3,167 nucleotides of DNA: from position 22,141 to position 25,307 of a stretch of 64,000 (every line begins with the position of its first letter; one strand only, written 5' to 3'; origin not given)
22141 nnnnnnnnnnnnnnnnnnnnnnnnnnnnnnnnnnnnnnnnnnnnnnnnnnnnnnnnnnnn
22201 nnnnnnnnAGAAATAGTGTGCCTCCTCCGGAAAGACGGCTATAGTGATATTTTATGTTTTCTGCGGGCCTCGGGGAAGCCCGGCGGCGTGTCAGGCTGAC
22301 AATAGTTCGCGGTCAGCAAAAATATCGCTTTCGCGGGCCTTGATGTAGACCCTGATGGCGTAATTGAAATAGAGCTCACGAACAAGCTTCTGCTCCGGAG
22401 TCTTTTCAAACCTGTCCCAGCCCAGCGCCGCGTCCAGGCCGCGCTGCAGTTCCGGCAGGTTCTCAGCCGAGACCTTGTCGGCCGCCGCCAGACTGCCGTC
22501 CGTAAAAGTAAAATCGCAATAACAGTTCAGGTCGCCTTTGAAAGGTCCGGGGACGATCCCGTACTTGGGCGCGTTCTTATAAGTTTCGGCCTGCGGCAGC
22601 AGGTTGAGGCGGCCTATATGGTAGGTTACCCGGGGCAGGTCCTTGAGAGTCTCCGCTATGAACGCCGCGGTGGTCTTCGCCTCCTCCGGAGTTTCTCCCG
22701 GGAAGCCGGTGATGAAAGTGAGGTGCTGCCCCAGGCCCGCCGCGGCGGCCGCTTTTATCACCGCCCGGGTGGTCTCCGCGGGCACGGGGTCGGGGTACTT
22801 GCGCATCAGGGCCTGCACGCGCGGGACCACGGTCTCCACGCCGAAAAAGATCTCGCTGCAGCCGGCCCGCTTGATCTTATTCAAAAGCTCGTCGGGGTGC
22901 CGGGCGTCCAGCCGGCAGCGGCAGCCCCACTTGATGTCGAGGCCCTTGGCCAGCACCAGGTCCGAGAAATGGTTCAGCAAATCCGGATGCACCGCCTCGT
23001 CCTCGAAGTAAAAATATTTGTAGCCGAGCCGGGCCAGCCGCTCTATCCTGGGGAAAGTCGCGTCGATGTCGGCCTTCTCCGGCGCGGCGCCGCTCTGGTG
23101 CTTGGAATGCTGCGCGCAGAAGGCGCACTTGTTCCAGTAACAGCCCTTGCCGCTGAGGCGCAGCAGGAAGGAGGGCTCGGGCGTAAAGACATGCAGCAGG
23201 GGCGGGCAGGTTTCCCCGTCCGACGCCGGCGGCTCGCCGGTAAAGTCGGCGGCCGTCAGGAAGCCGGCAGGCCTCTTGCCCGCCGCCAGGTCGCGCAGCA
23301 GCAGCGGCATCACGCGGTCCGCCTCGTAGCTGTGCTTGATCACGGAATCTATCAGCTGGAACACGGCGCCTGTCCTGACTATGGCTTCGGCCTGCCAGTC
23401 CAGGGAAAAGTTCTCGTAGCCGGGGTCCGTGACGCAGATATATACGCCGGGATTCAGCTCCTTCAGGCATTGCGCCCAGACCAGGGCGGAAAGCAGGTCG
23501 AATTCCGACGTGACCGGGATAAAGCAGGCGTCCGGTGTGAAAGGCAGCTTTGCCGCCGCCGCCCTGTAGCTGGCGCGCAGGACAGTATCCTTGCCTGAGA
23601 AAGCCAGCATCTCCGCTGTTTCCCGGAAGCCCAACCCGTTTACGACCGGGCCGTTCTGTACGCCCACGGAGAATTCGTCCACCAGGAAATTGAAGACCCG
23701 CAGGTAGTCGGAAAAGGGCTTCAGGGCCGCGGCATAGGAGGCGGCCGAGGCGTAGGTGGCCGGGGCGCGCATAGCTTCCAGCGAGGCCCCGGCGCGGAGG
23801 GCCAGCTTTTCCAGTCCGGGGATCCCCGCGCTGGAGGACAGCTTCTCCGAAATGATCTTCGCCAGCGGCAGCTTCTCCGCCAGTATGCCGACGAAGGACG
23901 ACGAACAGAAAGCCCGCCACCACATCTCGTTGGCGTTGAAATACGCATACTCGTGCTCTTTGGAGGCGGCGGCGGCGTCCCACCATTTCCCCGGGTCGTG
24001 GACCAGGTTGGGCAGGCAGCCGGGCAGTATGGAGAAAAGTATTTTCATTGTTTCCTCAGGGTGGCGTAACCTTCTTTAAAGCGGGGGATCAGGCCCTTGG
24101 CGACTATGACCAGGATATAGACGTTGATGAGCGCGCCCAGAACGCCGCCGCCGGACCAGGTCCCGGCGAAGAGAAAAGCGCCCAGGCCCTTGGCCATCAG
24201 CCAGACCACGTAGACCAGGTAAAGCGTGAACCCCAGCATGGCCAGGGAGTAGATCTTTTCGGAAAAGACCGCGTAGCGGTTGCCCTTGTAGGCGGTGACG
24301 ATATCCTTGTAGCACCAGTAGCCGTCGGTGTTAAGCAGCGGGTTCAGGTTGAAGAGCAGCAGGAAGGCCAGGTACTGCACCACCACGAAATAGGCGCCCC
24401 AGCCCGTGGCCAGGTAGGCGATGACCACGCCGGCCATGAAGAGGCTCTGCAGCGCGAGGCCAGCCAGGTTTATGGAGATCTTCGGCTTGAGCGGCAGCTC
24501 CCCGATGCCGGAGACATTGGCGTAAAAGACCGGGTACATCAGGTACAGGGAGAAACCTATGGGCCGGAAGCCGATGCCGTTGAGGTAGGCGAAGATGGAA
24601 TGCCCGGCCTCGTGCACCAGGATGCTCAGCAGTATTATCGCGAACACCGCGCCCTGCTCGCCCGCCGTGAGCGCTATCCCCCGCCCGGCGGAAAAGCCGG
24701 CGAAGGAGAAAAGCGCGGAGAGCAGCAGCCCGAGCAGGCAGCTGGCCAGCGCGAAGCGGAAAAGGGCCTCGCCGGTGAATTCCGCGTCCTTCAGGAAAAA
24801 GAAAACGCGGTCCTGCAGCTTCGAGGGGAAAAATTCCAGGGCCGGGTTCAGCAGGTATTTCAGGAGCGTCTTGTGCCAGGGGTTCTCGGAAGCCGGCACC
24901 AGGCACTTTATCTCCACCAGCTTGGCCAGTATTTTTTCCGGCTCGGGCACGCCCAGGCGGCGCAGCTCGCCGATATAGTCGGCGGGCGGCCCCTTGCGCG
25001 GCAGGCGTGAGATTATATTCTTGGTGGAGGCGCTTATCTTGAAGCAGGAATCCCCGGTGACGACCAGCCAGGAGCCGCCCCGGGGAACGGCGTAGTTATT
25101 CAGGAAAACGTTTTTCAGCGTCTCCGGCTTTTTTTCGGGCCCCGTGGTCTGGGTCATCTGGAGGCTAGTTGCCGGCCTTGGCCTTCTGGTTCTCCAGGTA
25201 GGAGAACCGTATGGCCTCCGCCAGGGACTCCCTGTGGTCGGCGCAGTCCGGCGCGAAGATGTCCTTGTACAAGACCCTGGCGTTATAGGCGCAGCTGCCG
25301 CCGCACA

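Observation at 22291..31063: Radical-SAM RiPP-like island: three rSAM enzymes, an RRE-fused S2P protease, an orphan 557-aa protein and four precursor genes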

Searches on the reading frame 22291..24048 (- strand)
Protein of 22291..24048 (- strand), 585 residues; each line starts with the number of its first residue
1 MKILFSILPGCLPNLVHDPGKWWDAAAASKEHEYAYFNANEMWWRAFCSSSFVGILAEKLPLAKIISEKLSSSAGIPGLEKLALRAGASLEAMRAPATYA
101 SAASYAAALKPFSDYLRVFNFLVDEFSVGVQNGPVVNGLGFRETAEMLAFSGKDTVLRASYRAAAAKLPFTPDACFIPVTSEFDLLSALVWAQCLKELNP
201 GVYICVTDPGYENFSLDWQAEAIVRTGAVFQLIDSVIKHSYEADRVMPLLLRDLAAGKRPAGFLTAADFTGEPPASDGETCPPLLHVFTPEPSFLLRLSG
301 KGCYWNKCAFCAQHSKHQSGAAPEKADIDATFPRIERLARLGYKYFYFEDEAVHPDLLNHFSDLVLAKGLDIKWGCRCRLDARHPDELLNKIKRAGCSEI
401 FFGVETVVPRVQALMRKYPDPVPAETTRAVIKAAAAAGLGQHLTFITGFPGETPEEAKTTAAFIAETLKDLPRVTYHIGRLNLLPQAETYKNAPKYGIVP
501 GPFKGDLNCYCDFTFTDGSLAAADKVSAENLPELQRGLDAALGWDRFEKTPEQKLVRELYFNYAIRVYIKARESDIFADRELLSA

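Call 3: search_protein_families(library=pfam, proteins=[window:22291-24048:-], max_evalue=0.1)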
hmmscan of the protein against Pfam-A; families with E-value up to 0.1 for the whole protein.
window:22291-24048:- (585 aa): 1 family
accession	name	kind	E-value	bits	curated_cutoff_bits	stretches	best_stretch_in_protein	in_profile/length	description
PF04055.27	Radical_SAM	-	2.8e-14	54.1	29.5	1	301-464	5-166/166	Radical SAM superfamily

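Call 4: search_protein_families(library=ncbifam, proteins=[window:22291-24048:-], max_evalue=0.1)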
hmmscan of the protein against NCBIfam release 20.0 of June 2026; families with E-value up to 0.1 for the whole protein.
window:22291-24048:- (585 aa): 9 families
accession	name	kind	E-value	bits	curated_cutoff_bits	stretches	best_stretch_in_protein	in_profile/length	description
TIGR04479.1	bcpD_PhpK_rSAM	subfamily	1.2e-16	60.2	600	1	300-474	247-416/504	PhpK family radical SAM P-methyltransferase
NF050148.1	rSAM_ApyD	equivalog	1.4e-13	50.2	750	1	162-470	65-369/645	RiPP biosynthesis radical SAM protein ApyD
TIGR03471.1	HpnJ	equivalog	5e-08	32.3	577.6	1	299-466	202-364/472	hopanoid biosynthesis associated radical SAM protein HpnJ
NF033070.1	rSAM_AprD4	equivalog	4.1e-07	29.2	500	1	363-493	265-390/456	AprD4 family radical SAM diol-dehydratase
TIGR04295.1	B12_rSAM_oligo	hypoth_equivalog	6.3e-07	28.4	400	1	300-418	206-315/422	TIGR04295 family B12-binding domain-containing radical SAM protein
TIGR04014.1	B12_SAM_MJ_0865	equivalog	1.7e-06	27.1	360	1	378-468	251-337/434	methyl-coenzyme M reductase glutamine C-methyltransferase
TIGR03975.1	rSAM_ocin_1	subfamily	0.00012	20.7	281.85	1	299-465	266-428/606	RiPP maturation radical SAM C-methyltransferase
TIGR04013.1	B12_SAM_MJ_1487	hypoth_equivalog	0.00059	18.8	251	1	427-478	293-344/382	TIGR04013 family B12-binding domain/radical SAM domain-containing protein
TIGR04434.1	rSAM_Pput_1520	hypoth_equivalog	0.0086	14.7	550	1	355-417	322-385/515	B12-binding domain/radical SAM domain-containing protein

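Call 76: find_related_loci(query=A11, collection=genome_contigs, flank=10000)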
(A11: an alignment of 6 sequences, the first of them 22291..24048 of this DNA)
Query A11 (585 aa) in genome_contigs; peptide patterns used: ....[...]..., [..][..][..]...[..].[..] (x = any residue, [..] = any of these).
21 stretches matched a pattern; 1 encode a relative of the query (tblastn E <= 1e-3); 1 distinct loci.
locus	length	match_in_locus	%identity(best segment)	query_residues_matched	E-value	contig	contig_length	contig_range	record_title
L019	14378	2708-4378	33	1-562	3e-80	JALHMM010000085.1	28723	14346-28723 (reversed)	MAG: Reyranellaceae bacterium isolate Bin_33_2_sub c_000000007137, whole genome shotgun sequence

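Call 82: search_solved_structures(query=A11, max_evalue=0.01)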
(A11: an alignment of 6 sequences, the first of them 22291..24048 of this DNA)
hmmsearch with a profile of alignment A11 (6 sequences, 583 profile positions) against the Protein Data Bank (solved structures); distinct sequences matched with E-value up to 0.01: 1.
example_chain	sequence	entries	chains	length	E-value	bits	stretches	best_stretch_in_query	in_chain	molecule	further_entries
6fd2_B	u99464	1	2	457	6.4e-09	38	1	335-501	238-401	Putative apramycin biosynthetic oxidoreductase 4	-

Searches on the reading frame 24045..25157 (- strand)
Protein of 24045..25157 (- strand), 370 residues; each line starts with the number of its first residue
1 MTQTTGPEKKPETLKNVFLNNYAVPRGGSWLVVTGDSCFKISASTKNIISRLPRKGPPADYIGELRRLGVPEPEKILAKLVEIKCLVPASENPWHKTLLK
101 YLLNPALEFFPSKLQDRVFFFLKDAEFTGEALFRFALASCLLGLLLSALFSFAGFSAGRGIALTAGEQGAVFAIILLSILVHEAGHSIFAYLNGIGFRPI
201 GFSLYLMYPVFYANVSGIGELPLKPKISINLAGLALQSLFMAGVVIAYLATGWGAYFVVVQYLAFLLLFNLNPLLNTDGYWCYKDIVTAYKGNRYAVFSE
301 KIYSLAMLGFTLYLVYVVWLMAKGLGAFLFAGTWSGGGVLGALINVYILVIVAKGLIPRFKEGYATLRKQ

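Call 3: search_protein_families(library=pfam, proteins=[window:24045-25157:-], max_evalue=0.1)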
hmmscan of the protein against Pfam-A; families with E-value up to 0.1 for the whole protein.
window:24045-25157:- (370 aa): 1 family
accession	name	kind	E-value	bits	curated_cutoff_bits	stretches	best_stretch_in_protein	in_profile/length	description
PF02163.28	Peptidase_M50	-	2.2e-06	27.6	27.2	1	172-204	3-37/221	Peptidase family M50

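Call 4: search_protein_families(library=ncbifam, proteins=[window:24045-25157:-], max_evalue=0.1)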
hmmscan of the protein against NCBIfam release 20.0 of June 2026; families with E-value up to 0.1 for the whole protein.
window:24045-25157:- (370 aa): 2 families
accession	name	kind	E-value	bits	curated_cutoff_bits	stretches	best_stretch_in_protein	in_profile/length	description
NF058609.1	RiPP_HExxH_LiaK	equivalog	7.5e-10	38.9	225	1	173-319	96-244/246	YydH/LiaK family epipeptide maturation metalloprotease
NF041824.1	daptide_HExxH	equivalog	2.3e-09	36.9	300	1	140-282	132-279/379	daptide biosynthesis intramembrane metalloprotease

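Call 69: list_cluster_members(proteins=[window:24045-25157:-, L003:5240-6355:+, L004:3398-4510:+, L010:5389-6477:+, L014:6025-7116:+, window:29489-31063:-, window:26522-28195:-, window:25165-26541:-, window:22291-24048:-, window:20559-22208:-])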
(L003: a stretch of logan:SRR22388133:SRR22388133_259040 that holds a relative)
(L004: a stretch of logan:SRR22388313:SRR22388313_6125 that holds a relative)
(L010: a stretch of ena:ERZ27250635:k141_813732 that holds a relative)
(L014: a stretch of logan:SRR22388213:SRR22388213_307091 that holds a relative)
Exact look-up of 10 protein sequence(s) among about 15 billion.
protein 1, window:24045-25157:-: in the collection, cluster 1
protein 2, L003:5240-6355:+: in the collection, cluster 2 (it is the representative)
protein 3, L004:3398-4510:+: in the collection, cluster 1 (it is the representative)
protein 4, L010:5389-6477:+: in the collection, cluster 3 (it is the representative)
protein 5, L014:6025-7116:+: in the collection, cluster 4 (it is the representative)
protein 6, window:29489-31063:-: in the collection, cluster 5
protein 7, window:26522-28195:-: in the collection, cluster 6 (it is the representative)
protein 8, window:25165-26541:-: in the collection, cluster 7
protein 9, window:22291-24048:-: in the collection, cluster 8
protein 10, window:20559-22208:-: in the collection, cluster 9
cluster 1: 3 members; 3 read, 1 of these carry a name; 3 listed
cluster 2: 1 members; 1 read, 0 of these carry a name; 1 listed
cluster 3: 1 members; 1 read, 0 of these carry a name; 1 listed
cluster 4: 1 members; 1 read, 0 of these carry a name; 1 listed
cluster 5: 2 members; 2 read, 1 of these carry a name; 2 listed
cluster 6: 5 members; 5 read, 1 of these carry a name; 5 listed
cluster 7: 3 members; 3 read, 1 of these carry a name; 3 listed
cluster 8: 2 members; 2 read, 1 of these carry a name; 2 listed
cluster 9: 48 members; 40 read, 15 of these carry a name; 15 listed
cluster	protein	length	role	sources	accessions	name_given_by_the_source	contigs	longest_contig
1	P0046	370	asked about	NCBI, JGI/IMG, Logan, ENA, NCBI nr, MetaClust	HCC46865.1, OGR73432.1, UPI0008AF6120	MAG TPA: hypothetical protein DEQ38_01915 [Elusimicrobia bacterium] | MAG: hypothetical protein A2089_07550 [Elusimicrobia bacterium GWD2_63_28] | status=active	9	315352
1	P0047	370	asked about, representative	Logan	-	-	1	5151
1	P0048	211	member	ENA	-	-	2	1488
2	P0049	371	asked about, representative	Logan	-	-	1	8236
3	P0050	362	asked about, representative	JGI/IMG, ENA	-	-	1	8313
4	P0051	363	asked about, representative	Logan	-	-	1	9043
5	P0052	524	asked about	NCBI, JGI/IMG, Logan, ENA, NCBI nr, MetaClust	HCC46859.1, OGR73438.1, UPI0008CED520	MAG TPA: hypothetical protein DEQ38_01885 [Elusimicrobia bacterium] | MAG: hypothetical protein A2089_07580 [Elusimicrobia bacterium GWD2_63_28] | status=active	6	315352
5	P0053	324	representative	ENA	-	-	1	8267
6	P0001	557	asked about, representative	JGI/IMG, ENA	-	-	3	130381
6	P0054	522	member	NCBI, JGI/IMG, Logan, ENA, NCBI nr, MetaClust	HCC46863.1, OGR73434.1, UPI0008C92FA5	MAG TPA: hypothetical protein DEQ38_01905 [Elusimicrobia bacterium] | MAG: hypothetical protein A2089_07560 [Elusimicrobia bacterium GWD2_63_28] | status=active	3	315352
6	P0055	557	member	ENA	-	-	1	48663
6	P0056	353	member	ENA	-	-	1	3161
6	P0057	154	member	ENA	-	-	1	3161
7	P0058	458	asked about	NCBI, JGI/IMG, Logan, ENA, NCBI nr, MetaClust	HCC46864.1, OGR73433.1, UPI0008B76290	MAG TPA: hypothetical protein DEQ38_01910 [Elusimicrobia bacterium] | MAG: hypothetical protein A2089_07555 [Elusimicrobia bacterium GWD2_63_28] | status=active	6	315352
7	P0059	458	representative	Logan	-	-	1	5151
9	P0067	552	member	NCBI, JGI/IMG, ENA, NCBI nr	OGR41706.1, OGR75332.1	MAG: urocanate hydratase [Elusimicrobia bacterium GWA2_61_42]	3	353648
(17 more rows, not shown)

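Call 78: predict_structure(alignment_id=A10)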
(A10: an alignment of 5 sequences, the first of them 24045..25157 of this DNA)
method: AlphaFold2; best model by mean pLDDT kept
length: 370 residues; sequences in the alignment: 5
mean_pLDDT: 66.9   pTM: 0.60
mean pLDDT of the five models: 66.9, 62.8, 58.7, 55.8, 50.6
residues with pLDDT >= 90: 21; 70-90: 156; 50-70: 136; < 50: 57
segments of 3 or more residues with pLDDT < 50: 1-10, 35-37, 94-114, 199-220
pLDDT, mean of each block of 10 residues (from residue 1): 35 73 60 53 79 88 90 85 72 48 38 50 61 81 82 59 73 82 75 57 31 36 68 85 91 84 78 59 61 66 67 73 75 70 72 64 58
secondary structure, 60 per line:
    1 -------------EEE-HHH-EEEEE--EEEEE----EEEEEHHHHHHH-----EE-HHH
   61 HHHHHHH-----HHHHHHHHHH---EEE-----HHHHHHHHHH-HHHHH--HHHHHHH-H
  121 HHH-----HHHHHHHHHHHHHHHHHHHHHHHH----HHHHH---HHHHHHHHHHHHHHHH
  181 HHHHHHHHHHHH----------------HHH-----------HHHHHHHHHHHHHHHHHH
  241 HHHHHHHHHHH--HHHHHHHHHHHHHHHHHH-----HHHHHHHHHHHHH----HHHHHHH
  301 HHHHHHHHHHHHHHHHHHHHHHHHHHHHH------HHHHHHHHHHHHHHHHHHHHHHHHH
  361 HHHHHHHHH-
elements in order: E14-16 E22-26 E29-33 E38-42 H43-49 H58-67 H73-82 E86-88 H94-103 H105-109 H112-118 H120-123 H129-152 H157-161 H165-192 H223-251 H254-271 H277-289 H294-329 H336-369

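Call 80: fold_search(model_id=the predicted structure, library=pdb)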
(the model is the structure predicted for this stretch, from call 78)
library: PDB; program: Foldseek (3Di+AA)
matches with E <= 10: 202; with E <= 0.001: 0
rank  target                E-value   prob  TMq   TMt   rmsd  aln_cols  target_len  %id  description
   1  6jkd                  6.1e-01  0.08  0.11  0.09  22.6       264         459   15  Crystal structure of tetrameric PepTSo2 in I4 space group (released 2019-05-15)
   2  8tth_A                6.4e-01  0.10  0.13  0.13  22.4       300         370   14  NorA single mutant - D307N at pH 7.5 (released 2024-05-29)
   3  9grz                  7.6e-01  0.09  0.13  0.14  22.8       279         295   15  Cryo-EM structure of human SLC35B1 with AMP-PNP (released 2025-05-21)
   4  6yof                  8.3e-01  0.08  0.11  0.10  22.0       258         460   17  Structure of PepTSt from COC IMISX setup collected by rotation serial crystallography on crystals prelocated by 2D X-ray (released 2020-11-04)
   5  6gri_2                8.6e-01  0.98  0.17  0.24   3.4        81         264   14  E. coli Microcin synthetase McbBCD complex (released 2019-01-30)
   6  8vpo                  1.1e+00  0.97  0.19  0.16   3.2        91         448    8  X-Ray Crystal Structure of TigE from Paramaledivibacter caminithermalis (released 2024-02-07)
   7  7ac6_A                1.1e+00  0.07  0.11  0.09  23.4       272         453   17  Structure of sponge-phase grown PepTst2 collected by rotation serial crystallography on a COC membrane at a synchrotro (released 2021-09-01)
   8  7rxc_K                1.1e+00  0.08  0.12  0.17  19.2       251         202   12  CryoEM structure of KDELR with Legobody (released 2021-10-06)
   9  6eti_A                1.1e+00  0.05  0.11  0.08  25.2       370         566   14  Structure of inhibitor-bound ABCG2 (released 2018-04-11)
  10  5d58                  1.5e+00  0.06  0.12  0.10  21.9       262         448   16  In meso in situ serial X-ray crystallography structure of the PepTSt-Ala-Phe complex at 100 K (released 2016-01-13)
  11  8fd1_A                1.5e+00  0.08  0.14  0.16  19.9       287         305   11  Crystal structure of photoactivated rhodopsin in complex with a nanobody (released 2023-08-30)
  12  6gs4_A                1.5e+00  0.08  0.12  0.11  17.8       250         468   14  Crystal structure of peptide transporter DtpA-nanobody in complex with valganciclovir (released 2019-01-30)
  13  8pnl_C                1.6e+00  0.05  0.12  0.10  24.5       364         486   15  Outward-open conformation of a Major Facilitator Superfamily (MFS) transporter MHAS2168, a homologue of Rv1410 from M. (released 2023-10-18)
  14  6oh3                  1.7e+00  0.06  0.13  0.14  18.2       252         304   13  X-ray crystal structure of the mouse CMP-sialic acid transporter in complex with CMP-sialic acid, by lipidic cubic phase (released 2019-04-24)
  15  8zbb_A                1.7e+00  0.06  0.14  0.10  22.1       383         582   12  Cryo-EM structure of outward state Anhydromuropeptide permease (AmpG) G50W/L269W (released 2025-04-30)
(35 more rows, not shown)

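Call 97: find_encoding_contigs(protein=P0067, flank=10000, max_places=4)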
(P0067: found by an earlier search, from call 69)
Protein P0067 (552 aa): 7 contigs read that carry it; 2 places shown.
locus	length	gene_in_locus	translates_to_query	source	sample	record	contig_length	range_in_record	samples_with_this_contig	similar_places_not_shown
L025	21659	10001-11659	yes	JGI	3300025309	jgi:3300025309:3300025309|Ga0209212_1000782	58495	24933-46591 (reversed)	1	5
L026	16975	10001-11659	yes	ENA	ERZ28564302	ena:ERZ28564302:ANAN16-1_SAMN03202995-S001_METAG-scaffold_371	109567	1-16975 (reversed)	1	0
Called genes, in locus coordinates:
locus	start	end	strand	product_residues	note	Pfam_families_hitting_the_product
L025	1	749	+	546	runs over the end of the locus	PF02771:Acyl-CoA_dh_N, PF02770:Acyl-CoA_dh_M, PF00441:Acyl-CoA_dh_1, PF08028:Acyl-CoA_dh_2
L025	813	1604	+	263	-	PF01012:ETF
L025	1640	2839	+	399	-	PF00037:Fer4 (weak), PF12838:Fer4_7, PF13187:Fer4_9, PF13237:Fer4_10, PF14697:Fer4_21, PF00037:Fer4 (weak), PF01012:ETF, PF00766:ETF_alpha, +7 more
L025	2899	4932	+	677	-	PF02743:dCache_1 (weak), PF00512:HisKA, PF02518:HATPase_c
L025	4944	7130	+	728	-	PF05226:CHASE2, PF00211:Guanylate_cyc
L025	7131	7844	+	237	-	PF11750:DUF3307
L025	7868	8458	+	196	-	PF16473:Rv2179c-like (faint), PF00929:RNase_T, PF13482:RNase_H_2 (weak)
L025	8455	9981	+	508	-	PF00221:Lyase_aromatic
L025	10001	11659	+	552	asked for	PF17391:Urocanase_N, PF01175:Urocanase, PF17392:Urocanase_C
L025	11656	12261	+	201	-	PF03783:CsgG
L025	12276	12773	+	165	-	PF04461:YajQ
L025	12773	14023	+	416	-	PF01979:Amidohydro_1, PF07969:Amidohydro_3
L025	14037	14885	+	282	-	PF00702:Hydrolase, PF13419:HAD_2, PF13242:Hydrolase_like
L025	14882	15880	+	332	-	PF01380:SIS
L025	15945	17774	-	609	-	PF02629:CoA_binding (weak), PF13607:Succ_CoA_lig (faint), PF00549:Ligase_CoA, PF00285:Citrate_synt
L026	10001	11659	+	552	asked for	PF17391:Urocanase_N, PF01175:Urocanase, PF17392:Urocanase_C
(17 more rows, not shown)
